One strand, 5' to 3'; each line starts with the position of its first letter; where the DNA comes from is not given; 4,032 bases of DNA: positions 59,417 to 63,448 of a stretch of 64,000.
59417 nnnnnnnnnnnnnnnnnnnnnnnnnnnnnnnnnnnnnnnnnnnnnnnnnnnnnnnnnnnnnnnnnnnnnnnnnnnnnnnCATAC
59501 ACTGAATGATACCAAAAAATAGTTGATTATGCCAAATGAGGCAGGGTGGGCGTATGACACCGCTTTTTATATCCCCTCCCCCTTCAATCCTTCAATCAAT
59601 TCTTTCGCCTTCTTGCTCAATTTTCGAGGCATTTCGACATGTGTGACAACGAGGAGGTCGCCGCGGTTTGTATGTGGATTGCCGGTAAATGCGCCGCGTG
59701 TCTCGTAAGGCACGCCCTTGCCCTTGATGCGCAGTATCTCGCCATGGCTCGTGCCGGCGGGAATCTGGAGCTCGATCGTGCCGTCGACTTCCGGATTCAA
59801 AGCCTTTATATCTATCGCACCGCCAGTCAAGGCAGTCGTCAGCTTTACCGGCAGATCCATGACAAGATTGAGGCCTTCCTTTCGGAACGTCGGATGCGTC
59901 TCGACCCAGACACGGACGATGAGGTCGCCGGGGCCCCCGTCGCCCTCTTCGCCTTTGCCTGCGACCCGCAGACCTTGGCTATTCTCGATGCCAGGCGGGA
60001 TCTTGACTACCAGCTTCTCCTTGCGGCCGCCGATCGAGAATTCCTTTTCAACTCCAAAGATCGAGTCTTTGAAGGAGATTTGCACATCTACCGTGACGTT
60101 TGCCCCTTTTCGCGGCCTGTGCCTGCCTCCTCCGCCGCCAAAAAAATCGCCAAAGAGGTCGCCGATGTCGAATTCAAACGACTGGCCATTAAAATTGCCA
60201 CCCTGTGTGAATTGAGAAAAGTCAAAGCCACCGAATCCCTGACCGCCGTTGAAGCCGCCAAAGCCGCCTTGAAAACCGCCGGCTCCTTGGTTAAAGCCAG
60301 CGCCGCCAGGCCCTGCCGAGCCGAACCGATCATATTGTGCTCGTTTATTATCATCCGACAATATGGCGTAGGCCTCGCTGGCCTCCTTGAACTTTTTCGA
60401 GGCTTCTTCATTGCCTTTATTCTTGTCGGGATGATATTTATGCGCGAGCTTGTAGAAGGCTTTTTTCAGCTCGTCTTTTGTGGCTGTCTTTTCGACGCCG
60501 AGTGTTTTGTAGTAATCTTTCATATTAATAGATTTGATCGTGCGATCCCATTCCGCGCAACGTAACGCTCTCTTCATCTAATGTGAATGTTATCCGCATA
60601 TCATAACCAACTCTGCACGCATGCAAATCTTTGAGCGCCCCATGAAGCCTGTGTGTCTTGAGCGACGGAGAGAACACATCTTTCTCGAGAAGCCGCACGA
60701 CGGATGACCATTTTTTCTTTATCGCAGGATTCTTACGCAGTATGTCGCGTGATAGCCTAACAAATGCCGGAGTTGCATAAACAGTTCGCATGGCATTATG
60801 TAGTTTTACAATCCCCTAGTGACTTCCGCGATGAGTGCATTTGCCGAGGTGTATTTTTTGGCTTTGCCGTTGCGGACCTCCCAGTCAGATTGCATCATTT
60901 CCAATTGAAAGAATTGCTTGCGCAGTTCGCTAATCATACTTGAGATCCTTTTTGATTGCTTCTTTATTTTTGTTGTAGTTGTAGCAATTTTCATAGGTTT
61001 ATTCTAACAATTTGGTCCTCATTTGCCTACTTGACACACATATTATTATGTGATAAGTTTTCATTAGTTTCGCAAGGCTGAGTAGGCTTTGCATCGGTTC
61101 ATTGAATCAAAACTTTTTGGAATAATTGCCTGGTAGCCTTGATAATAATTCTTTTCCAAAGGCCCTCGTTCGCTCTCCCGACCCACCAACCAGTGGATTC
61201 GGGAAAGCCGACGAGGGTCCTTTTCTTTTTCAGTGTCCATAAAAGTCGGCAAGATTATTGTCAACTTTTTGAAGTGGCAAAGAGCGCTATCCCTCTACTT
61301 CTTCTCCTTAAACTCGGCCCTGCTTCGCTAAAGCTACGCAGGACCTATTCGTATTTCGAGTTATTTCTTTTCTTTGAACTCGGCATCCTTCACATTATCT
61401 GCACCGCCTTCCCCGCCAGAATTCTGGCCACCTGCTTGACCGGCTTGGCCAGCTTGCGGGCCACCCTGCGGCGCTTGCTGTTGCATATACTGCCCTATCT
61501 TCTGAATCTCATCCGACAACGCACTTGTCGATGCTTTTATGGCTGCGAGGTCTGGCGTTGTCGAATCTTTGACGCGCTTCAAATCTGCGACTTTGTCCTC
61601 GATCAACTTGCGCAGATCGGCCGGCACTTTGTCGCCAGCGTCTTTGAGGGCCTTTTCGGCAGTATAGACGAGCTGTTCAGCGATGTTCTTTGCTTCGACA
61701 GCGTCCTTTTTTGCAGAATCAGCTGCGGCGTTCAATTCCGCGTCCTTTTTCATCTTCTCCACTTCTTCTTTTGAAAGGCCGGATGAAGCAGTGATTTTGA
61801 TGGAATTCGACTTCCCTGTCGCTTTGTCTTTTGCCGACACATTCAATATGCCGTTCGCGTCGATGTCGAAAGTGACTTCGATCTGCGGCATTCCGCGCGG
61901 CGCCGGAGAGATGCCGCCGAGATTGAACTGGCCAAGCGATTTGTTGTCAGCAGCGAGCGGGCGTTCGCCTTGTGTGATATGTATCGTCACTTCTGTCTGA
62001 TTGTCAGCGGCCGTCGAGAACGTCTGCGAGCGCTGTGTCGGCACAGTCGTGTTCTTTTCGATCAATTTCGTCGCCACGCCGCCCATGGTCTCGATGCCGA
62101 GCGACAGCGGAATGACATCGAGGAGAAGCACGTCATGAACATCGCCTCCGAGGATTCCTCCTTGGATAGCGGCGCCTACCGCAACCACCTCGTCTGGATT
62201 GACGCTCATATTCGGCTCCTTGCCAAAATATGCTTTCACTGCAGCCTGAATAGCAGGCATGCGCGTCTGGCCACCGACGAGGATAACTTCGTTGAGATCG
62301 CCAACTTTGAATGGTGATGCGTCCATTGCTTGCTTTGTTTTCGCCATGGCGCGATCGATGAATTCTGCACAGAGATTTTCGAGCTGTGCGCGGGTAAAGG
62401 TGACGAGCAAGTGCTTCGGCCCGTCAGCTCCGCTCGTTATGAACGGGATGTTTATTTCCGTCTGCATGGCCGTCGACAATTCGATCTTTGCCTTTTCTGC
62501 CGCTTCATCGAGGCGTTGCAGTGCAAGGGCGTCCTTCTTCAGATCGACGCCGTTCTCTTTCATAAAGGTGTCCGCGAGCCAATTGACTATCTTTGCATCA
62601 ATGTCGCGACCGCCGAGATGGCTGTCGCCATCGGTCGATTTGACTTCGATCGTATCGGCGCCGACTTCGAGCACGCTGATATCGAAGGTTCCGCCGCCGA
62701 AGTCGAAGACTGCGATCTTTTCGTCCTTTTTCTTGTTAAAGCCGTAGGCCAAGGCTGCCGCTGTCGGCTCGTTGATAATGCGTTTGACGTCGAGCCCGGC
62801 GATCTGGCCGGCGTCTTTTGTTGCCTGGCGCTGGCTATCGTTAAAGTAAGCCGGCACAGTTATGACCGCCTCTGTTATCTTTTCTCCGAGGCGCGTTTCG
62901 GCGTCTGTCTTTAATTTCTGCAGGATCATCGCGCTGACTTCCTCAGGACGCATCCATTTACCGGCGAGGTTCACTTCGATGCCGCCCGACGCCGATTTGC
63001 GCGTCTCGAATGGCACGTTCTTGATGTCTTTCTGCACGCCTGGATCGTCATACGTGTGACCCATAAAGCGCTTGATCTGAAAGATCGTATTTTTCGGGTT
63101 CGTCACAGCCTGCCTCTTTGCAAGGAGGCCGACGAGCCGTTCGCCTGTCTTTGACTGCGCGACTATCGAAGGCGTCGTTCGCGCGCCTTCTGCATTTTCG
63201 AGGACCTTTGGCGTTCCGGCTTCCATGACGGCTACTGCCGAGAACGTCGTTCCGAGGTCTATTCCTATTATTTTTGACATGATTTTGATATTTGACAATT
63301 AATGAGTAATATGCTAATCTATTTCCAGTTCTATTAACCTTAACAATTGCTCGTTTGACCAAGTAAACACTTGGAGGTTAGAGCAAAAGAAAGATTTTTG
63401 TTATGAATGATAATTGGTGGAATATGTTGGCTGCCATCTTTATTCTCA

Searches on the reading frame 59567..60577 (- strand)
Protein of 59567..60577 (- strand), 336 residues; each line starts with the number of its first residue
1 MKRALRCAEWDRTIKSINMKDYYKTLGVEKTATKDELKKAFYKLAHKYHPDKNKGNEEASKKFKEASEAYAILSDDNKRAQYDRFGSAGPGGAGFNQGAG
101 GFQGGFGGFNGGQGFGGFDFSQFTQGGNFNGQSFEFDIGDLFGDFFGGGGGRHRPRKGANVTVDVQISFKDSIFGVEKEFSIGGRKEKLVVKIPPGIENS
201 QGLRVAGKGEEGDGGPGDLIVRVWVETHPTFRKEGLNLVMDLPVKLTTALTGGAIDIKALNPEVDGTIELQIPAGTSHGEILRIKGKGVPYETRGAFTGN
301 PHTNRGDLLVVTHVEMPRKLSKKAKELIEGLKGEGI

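Call 52: search_protein_families(library=pfam, proteins=[window:59567-60577:-], max_evalue=0.0001)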
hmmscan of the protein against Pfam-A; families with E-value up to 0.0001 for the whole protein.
window:59567-60577:- (336 aa): 2 families
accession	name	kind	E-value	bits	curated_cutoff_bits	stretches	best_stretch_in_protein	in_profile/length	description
PF01556.23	DnaJ_C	-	1e-36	126.7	26.6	1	162-317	2-152/152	DnaJ C terminal domain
PF00226.36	DnaJ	-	9e-26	90.2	27.8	1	21-83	1-63/63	DnaJ domain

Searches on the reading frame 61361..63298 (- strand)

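Call 52: search_protein_families(library=pfam, proteins=[window:61361-63298:-], max_evalue=0.0001)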
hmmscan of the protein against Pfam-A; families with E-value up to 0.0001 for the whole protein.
window:61361-63298:- (645 aa): 2 families
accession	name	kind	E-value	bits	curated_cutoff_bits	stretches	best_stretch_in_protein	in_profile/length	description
PF00012.26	HSP70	-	1.2e-242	806.9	20.6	1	10-606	1-598/599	Hsp70 protein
PF06723.19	MreB_Mbl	-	5.5e-14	52.2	27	1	124-377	76-316/327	MreB/Mbl protein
